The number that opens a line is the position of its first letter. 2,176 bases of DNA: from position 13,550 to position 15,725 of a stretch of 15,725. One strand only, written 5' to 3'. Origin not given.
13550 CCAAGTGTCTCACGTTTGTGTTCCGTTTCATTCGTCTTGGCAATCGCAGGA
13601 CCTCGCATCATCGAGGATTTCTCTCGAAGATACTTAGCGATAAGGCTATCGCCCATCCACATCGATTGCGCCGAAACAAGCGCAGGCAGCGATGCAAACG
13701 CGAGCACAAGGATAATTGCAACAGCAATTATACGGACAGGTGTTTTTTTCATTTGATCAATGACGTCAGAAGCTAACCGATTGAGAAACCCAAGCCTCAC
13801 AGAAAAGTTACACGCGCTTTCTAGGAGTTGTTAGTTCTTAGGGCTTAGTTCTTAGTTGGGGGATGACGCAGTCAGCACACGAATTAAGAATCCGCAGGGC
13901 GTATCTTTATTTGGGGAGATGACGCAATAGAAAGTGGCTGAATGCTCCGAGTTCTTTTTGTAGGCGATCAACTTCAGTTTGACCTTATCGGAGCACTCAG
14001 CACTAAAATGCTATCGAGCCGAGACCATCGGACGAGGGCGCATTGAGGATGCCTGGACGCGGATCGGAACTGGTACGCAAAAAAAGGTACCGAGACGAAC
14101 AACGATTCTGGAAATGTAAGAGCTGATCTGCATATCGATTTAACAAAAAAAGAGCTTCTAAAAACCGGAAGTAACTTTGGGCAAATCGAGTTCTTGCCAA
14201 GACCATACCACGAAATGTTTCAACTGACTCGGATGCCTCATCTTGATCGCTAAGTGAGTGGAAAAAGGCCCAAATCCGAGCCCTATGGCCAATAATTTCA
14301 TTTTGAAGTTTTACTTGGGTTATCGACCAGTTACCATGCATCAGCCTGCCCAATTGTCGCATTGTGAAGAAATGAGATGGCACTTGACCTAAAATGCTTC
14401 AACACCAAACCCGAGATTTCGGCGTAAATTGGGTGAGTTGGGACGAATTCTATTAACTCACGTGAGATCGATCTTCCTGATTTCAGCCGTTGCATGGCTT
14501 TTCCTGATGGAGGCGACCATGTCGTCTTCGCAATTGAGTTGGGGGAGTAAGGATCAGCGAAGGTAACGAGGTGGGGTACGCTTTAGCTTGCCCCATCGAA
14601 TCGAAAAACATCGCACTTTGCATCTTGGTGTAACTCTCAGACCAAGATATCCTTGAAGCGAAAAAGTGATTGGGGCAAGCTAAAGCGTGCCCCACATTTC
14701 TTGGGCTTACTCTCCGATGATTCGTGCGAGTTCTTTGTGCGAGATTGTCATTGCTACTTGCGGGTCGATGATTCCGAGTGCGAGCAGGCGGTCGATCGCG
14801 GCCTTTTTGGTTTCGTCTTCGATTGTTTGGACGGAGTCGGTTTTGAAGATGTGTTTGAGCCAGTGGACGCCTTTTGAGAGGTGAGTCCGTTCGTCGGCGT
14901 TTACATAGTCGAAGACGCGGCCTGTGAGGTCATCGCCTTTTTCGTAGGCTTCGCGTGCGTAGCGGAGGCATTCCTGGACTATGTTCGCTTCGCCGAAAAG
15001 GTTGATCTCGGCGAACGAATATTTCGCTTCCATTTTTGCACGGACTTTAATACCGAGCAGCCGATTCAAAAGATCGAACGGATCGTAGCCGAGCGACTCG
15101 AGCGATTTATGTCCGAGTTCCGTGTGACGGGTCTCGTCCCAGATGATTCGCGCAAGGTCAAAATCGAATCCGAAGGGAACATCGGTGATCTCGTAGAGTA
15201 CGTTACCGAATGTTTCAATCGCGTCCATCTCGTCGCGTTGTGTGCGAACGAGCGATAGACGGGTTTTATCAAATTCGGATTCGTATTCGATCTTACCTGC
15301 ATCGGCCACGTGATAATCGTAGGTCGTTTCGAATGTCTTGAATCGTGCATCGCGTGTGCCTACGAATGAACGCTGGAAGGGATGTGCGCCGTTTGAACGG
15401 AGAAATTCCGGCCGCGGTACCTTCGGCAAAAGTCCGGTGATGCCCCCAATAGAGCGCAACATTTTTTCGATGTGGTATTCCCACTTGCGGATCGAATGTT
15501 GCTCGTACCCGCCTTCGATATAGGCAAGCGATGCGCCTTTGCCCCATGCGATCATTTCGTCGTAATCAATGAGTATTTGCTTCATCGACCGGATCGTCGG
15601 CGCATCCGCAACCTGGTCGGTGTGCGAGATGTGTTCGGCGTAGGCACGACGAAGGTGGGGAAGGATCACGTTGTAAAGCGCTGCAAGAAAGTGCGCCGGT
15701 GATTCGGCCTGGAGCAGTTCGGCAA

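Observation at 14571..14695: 125-bp near-perfect palindrome immediately downstream of the ferritin-like gene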

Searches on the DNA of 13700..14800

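Call 15: search_rna_families(source=window, start=13700, end=14800, threshold=evalue, max_evalue=10)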
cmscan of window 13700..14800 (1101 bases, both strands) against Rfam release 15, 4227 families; matches with E-value up to 10: 2.
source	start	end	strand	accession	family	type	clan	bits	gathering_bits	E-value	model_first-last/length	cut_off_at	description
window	14573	14693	+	RF03503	mir-547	Gene; miRNA;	-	22.5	90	0.041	1-78/78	no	mir-547 microRNA precursor family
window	14571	14695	+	RF04156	MIR2670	Gene; miRNA;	-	20.1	117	0.12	1-200/200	no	MIR2670 microRNA precursor family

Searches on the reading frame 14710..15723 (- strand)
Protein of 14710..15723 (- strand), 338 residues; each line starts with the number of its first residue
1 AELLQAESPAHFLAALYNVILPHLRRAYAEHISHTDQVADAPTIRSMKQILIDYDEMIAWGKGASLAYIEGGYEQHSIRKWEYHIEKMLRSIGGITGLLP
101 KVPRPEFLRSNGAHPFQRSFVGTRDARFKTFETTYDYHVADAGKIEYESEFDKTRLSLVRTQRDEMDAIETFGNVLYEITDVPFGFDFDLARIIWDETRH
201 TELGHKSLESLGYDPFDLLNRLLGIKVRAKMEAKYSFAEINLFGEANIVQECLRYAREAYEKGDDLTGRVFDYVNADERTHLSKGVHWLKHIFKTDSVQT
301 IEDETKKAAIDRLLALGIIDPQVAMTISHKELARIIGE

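Call 13: search_protein_families(library=pfam, proteins=[window:14710-15723:-])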
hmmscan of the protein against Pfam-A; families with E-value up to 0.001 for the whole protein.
window:14710-15723:- (338 aa): 1 family
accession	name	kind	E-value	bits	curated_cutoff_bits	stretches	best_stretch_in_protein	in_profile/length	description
PF04305.20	DUF455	-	3.6e-10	40.3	34.3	1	165-300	74-211/247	Protein of unknown function (DUF455)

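Call 18: find_encoding_contigs(protein=window:14710-15669:-, flank=10000, max_places=10)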
Protein window:14710-15669:- (320 aa): no gene with exactly this product is on record in the collection.

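Call 32: find_homologous_proteins(query=window:14710-15723:-, max_evalue=1e-20)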
Query window:14710-15723:- (338 aa): 755 proteins with E <= 1e-20 among 3060 candidates; the best 120 are listed.
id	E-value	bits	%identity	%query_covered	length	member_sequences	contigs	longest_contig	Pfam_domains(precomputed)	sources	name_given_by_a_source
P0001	2.1e-209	712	92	100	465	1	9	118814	PF04305.21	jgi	jgi:hypothetical protein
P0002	5.6e-182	622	80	100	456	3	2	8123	PF04305.21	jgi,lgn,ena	jgi:hypothetical protein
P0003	1.2e-177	608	78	100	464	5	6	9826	PF04305.21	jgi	jgi:hypothetical protein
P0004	4.0e-176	603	76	100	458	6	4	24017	PF04305.21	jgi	jgi:hypothetical protein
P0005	1.0e-175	602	77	100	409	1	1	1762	PF04305.21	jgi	jgi:hypothetical protein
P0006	1.0e-175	602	77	100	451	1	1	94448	PF04305.21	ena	-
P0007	7.7e-175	599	77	100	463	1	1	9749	PF04305.21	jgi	jgi:hypothetical protein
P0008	9.3e-174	595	76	100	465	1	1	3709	PF04305.21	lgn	-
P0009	9.6e-174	595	75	100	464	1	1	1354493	PF04305.21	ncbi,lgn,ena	-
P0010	1.0e-173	595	77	100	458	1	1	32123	PF04305.21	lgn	-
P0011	4.6e-173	593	76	100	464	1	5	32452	PF04305.21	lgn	-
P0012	1.7e-172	591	76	100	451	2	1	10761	PF04305.21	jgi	-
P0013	2.0e-172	591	76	100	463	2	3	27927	PF04305.21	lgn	-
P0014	1.6e-171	588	75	100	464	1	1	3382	PF04305.21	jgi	-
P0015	2.3e-171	587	75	100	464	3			PF04305.21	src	-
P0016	3.3e-171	587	77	100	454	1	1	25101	PF04305.21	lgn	-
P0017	6.2e-171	586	75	100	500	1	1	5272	PF04305.21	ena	-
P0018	3.2e-170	584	74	100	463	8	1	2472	PF04305.21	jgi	jgi:hypothetical protein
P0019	7.1e-170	582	74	100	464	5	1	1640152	PF04305.21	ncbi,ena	-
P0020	1.3e-169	582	74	100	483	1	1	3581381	PF04305.21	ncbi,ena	-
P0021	1.5e-169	581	74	100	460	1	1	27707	PF04305.21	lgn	-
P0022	1.6e-169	581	74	100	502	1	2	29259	PF04305.21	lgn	-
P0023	2.0e-169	581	75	100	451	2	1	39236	PF04305.21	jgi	jgi:hypothetical protein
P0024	2.3e-169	581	75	100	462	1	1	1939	PF04305.21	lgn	-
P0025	4.1e-169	580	73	100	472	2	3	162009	PF04305.21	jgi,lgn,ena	jgi:hypothetical protein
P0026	5.0e-169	580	75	100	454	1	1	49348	PF04305.21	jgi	-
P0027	1.7e-168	578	74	100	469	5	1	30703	PF04305.21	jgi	jgi:Protein of unknown function (DUF455)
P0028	4.3e-168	577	73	100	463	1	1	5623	PF04305.21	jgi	jgi:hypothetical protein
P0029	1.7e-167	575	72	100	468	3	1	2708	PF04305.21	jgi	jgi:hypothetical protein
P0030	8.2e-167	572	73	100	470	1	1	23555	PF04305.21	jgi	-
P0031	1.3e-165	569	73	100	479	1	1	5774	PF04305.21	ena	-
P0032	7.1e-165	566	73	100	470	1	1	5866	PF04305.21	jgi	jgi:hypothetical protein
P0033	1.1e-164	565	73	100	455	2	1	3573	PF04305.21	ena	-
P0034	5.6e-164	563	72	100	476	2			PF04305.21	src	-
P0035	4.4e-163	560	72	100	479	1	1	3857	PF04305.21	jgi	jgi:hypothetical protein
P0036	2.1e-161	555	72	100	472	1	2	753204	PF04305.21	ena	-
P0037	4.5e-161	554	70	100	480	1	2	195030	PF04305.21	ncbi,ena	-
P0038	7.1e-161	553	71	100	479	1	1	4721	PF04305.21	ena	-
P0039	2.0e-160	551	78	90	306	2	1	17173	PF04305.21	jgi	jgi:hypothetical protein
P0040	7.1e-160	550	70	100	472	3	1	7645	PF04305.21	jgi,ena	-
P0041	2.9e-159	548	71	99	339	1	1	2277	PF04305.21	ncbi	ncbi:MAG: DUF455 family protein, partial [Candidatus Kapaibacterium sp.]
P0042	6.6e-159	546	68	100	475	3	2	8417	PF04305.21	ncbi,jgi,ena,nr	ncbi:MAG TPA: DUF455 family protein [Candidatus Kapabacteria bacterium]|nr:DUF455 family protein [Ca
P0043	1.1e-157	542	65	100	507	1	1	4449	PF04305.21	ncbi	-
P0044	3.5e-155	534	67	100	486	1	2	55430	PF04305.21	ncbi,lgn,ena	-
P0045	1.6e-154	532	68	100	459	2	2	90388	PF04305.21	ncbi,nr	ncbi:MAG: DUF455 family protein [Bacteroidota bacterium]|nr:DUF455 family protein [Bacteroidota bact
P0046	1.6e-148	512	69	100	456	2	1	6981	PF04305.21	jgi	-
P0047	2.7e-147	508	68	100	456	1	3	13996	PF04305.21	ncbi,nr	ncbi:MAG: DUF455 family protein [Bacteroidota bacterium]|nr:DUF455 family protein [Bacteroidota bact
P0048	1.8e-146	506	68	100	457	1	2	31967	PF04305.21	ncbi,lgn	-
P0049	2.3e-146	505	65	100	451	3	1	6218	PF04305.21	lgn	-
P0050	3.4e-146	505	68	100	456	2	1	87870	PF04305.21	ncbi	ncbi:MAG: DUF455 family protein [bacterium]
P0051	5.3e-146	504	68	100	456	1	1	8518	PF04305.21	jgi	jgi:hypothetical protein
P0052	5.6e-146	504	66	100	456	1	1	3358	PF04305.21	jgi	jgi:hypothetical protein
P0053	6.7e-146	504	67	100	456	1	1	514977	PF04305.21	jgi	jgi:hypothetical protein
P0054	2.6e-145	502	64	100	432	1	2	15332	PF04305.21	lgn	-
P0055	5.9e-143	494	66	100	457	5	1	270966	PF04305.21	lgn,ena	-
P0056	1.6e-142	493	64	100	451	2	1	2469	PF04305.21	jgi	jgi:hypothetical protein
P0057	1.9e-142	492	68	100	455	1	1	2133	PF04305.21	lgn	-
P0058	2.4e-142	492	65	100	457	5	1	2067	PF04305.21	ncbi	-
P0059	4.1e-141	488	65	100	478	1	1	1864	PF04305.21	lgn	-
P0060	1.2e-138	480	66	100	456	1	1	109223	PF04305.21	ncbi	-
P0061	1.4e-137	476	64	100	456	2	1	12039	PF04305.21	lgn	-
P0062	3.8e-137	475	63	100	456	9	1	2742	PF04305.21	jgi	jgi:hypothetical protein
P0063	5.6e-137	474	64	100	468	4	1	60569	PF04305.21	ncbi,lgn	-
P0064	3.9e-134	465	64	100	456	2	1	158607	PF04305.21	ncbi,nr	ncbi:MAG TPA: hypothetical protein VEW28_04845 [Candidatus Kapabacteria bacterium]|nr:hypothetical p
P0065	2.2e-133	463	85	71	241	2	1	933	PF04305.21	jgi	-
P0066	8.2e-130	451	75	77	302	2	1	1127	PF04305.21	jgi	jgi:hypothetical protein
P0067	3.4e-123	429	81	70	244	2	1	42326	PF04305.21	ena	-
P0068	4.8e-114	399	76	70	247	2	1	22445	PF04305.21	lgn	-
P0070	9.4e-111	388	52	100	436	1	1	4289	PF04305.21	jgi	jgi:hypothetical protein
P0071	3.6e-107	376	85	59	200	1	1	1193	PF04305.21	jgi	-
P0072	2.9e-103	364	81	59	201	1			PF04305.21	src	-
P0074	3.3e-86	308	45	100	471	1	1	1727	PF04305.21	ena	-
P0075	3.0e-85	304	44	100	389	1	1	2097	PF04305.21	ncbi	-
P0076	3.5e-84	301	44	100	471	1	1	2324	PF04305.21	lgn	-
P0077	5.5e-83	297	44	100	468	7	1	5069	PF04305.21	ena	-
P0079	1.7e-82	295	42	100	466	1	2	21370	PF04305.21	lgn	-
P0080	3.1e-82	294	43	100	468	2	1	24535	PF04305.21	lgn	-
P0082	5.7e-82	294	43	100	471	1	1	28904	PF04305.21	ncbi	-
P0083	1.3e-81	292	41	100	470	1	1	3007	PF04305.21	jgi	jgi:uncharacterized ferritin-like protein (DUF455 family)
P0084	1.6e-81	292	43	100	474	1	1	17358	PF04305.21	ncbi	-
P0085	1.7e-81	292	41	100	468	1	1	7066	PF04305.21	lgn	-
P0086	1.8e-81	292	41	100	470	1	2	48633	PF04305.21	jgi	jgi:uncharacterized ferritin-like protein (DUF455 family)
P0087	1.8e-81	292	41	100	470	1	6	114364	PF04305.21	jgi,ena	jgi:uncharacterized ferritin-like protein (DUF455 family)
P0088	1.8e-81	292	41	100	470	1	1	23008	PF04305.21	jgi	jgi:uncharacterized ferritin-like protein (DUF455 family)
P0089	2.3e-81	292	43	100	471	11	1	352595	PF04305.21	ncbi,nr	ncbi:MAG: hypothetical protein H6751_00155 [Candidatus Omnitrophica bacterium]|nr:hypothetical prote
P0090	3.4e-81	291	42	100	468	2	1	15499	PF04305.21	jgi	jgi:hypothetical protein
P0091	3.5e-81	291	43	100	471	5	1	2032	PF04305.21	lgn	-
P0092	3.9e-81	291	43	100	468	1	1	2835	PF04305.21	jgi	jgi:hypothetical protein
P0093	4.9e-81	291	43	100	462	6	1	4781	PF04305.21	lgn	-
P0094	5.1e-81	290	45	100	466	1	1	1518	PF04305.21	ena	-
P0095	6.9e-81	290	42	100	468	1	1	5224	PF04305.21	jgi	jgi:hypothetical protein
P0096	9.5e-81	290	42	100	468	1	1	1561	PF04305.21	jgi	jgi:hypothetical protein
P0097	9.7e-81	290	42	100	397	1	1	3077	PF04305.21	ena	-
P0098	9.7e-81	290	43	100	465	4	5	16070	PF04305.21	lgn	-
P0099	1.0e-80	289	42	100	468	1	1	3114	PF04305.21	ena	-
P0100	1.1e-80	289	43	100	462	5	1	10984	PF04305.21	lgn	-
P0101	1.3e-80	289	43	100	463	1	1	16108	PF04305.21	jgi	jgi:hypothetical protein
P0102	1.4e-80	289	43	100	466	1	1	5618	PF04305.21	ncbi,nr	ncbi:MAG: hypothetical protein HY043_12790 [Verrucomicrobia bacterium]|nr:hypothetical protein [Verr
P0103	1.6e-80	289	42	100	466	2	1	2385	PF04305.21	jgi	jgi:hypothetical protein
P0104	1.8e-80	289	42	100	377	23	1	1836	PF04305.21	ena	-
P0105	2.0e-80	288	41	100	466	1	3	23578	PF04305.21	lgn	-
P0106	2.1e-80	288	43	100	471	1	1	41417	PF04305.21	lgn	-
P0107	2.4e-80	288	43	100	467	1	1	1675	PF04305.21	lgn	-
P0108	2.8e-80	288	43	100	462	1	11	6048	PF04305.21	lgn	-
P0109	3.2e-80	288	42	100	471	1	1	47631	PF04305.21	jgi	jgi:hypothetical protein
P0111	3.3e-80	288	42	100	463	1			PF04305.21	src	-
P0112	4.4e-80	287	42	100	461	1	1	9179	PF04305.21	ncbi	-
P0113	4.7e-80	287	43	100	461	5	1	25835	PF04305.21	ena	-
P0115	5.4e-80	287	42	100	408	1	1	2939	PF04305.21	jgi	jgi:hypothetical protein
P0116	5.5e-80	287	43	100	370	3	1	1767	PF04305.21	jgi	jgi:hypothetical protein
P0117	6.5e-80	287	42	100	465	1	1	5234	PF04305.21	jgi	jgi:hypothetical protein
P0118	7.1e-80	287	41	99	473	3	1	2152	PF04305.21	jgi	-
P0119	7.8e-80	287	42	100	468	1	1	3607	PF04305.21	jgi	jgi:hypothetical protein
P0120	9.6e-80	286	42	100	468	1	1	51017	PF04305.21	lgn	-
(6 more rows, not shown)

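Call 33: find_encoding_contigs(protein=P0001, flank=6000, max_places=6)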
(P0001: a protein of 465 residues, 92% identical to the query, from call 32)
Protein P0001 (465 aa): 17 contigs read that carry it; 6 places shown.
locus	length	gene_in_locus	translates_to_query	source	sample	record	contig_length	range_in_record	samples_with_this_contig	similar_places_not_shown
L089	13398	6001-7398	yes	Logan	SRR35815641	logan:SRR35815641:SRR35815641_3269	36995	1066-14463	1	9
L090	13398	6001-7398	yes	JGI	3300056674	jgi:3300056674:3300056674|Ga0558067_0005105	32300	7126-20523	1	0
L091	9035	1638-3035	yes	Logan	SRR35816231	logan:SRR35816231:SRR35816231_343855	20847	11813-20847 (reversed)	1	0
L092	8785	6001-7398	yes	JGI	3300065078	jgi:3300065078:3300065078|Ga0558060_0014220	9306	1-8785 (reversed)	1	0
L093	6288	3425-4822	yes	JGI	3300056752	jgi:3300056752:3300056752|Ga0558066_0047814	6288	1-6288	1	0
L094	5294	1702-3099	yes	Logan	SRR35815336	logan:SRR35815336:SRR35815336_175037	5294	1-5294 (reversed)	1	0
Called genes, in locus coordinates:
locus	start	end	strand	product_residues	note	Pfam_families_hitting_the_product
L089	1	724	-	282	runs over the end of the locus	PF00149:Metallophos, PF12850:Metallophos_2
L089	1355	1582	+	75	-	-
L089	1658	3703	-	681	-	PF14870:PSII_BNR (faint), PF25852:DUF6242_C (faint), PF02012:BNR (faint), PF15902:Sortilin-Vps10 (faint), PF18962:Por_Secre_tail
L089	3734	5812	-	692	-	PF25852:DUF6242_C (faint), PF02012:BNR (faint), PF14870:PSII_BNR (faint), PF15902:Sortilin-Vps10 (weak), PF18962:Por_Secre_tail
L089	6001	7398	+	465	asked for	PF04305:DUF455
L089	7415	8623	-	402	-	-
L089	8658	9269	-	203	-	PF02075:RuvC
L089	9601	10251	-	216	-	PF01545:Cation_efflux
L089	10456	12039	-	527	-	PF00989:PAS, PF13426:PAS_9, PF08447:PAS_3, PF08448:PAS_4, PF00512:HisKA, PF02518:HATPase_c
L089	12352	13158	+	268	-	PF00440:TetR_N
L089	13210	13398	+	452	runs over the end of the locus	PF02321:OEP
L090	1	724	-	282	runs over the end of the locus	PF00149:Metallophos, PF12850:Metallophos_2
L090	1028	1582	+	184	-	PF01797:Y1_Tnp (faint)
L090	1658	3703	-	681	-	PF14870:PSII_BNR (faint), PF25852:DUF6242_C (faint), PF02012:BNR (faint), PF15902:Sortilin-Vps10 (faint), PF18962:Por_Secre_tail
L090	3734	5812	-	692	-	PF25852:DUF6242_C (faint), PF02012:BNR (faint), PF14870:PSII_BNR (faint), PF15902:Sortilin-Vps10 (weak), PF18962:Por_Secre_tail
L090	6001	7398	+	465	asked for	PF04305:DUF455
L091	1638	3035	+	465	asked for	PF04305:DUF455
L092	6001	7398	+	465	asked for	PF04305:DUF455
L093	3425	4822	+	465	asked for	PF04305:DUF455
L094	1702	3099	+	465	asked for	PF04305:DUF455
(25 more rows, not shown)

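Call 34: find_encoding_contigs(protein=P0004, flank=6000, max_places=3)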
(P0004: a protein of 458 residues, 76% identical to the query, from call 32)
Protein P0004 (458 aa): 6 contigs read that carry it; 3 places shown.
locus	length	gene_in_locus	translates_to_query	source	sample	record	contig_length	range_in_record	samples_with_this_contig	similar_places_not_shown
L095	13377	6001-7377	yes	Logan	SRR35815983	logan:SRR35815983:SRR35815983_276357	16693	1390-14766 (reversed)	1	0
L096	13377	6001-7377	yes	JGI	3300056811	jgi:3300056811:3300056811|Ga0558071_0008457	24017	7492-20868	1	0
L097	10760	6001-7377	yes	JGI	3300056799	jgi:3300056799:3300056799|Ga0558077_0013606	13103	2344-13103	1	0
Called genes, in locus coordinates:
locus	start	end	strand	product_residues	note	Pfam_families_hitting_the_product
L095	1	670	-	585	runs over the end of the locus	-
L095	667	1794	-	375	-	PF15902:Sortilin-Vps10 (faint)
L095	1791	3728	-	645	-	-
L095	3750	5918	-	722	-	PF00474:SSF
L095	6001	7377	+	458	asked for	PF04305:DUF455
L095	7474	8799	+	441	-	PF00155:Aminotran_1_2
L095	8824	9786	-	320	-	PF01300:Sua5_yciO_yrdC, PF03481:Sua5_C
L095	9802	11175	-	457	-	PF07287:AtuA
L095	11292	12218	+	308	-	PF00294:PfkB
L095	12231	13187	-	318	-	PF00676:E1_dh, PF13292:DXP_synthase_N (weak), PF02775:TPP_enzyme_C (weak)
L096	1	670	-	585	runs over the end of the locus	-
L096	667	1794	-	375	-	PF15902:Sortilin-Vps10 (faint)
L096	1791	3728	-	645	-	-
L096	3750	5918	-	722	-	PF00474:SSF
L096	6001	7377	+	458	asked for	PF04305:DUF455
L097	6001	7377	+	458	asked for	PF04305:DUF455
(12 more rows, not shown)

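Call 59: find_encoding_contigs(protein=P0002, flank=4000, max_places=2)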
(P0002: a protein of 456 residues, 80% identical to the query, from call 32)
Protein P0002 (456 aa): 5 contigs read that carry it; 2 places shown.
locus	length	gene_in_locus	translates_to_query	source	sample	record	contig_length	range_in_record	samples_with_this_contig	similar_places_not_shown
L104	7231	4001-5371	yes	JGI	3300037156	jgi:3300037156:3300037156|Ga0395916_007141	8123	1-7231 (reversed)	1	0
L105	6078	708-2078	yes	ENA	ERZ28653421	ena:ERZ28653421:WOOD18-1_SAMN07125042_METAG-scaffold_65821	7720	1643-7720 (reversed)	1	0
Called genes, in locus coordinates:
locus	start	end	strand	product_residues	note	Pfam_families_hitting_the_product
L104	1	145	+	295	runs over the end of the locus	-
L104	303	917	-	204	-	PF01694:Rhomboid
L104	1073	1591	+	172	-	-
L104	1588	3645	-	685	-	PF15899:BNR_6 (faint), PF15902:Sortilin-Vps10 (faint), PF18962:Por_Secre_tail (weak)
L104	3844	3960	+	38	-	-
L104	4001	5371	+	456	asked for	PF04305:DUF455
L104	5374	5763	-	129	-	PF04480:DUF559, PF18741:MTES_1575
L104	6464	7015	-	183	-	PF18962:Por_Secre_tail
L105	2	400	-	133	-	?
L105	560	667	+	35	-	-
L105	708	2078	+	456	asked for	PF04305:DUF455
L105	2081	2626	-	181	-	PF04480:DUF559, PF18741:MTES_1575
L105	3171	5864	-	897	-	-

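Call 60: find_encoding_contigs(protein=P0003, flank=4000, max_places=2)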
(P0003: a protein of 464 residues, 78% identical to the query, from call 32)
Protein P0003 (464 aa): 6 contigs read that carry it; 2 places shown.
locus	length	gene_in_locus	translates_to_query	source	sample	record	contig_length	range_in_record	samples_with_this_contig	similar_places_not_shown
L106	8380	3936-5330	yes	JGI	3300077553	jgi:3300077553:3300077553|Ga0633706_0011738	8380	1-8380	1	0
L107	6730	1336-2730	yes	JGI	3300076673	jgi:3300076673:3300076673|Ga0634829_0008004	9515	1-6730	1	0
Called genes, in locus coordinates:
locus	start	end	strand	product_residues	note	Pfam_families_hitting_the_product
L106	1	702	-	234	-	?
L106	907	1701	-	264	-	PF03793:PASTA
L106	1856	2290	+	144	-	-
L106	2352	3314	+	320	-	PF00149:Metallophos, PF12850:Metallophos_2 (weak)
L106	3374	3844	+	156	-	PF00075:RNase_H, PF13456:RVT_3 (weak)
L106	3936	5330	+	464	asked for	PF04305:DUF455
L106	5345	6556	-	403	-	-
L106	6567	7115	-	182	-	PF02075:RuvC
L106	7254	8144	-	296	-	PF00494:SQS_PSY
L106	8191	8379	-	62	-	?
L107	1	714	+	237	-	?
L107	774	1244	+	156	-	PF00075:RNase_H, PF13456:RVT_3 (weak)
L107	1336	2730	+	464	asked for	PF04305:DUF455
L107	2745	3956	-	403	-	-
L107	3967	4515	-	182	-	PF02075:RuvC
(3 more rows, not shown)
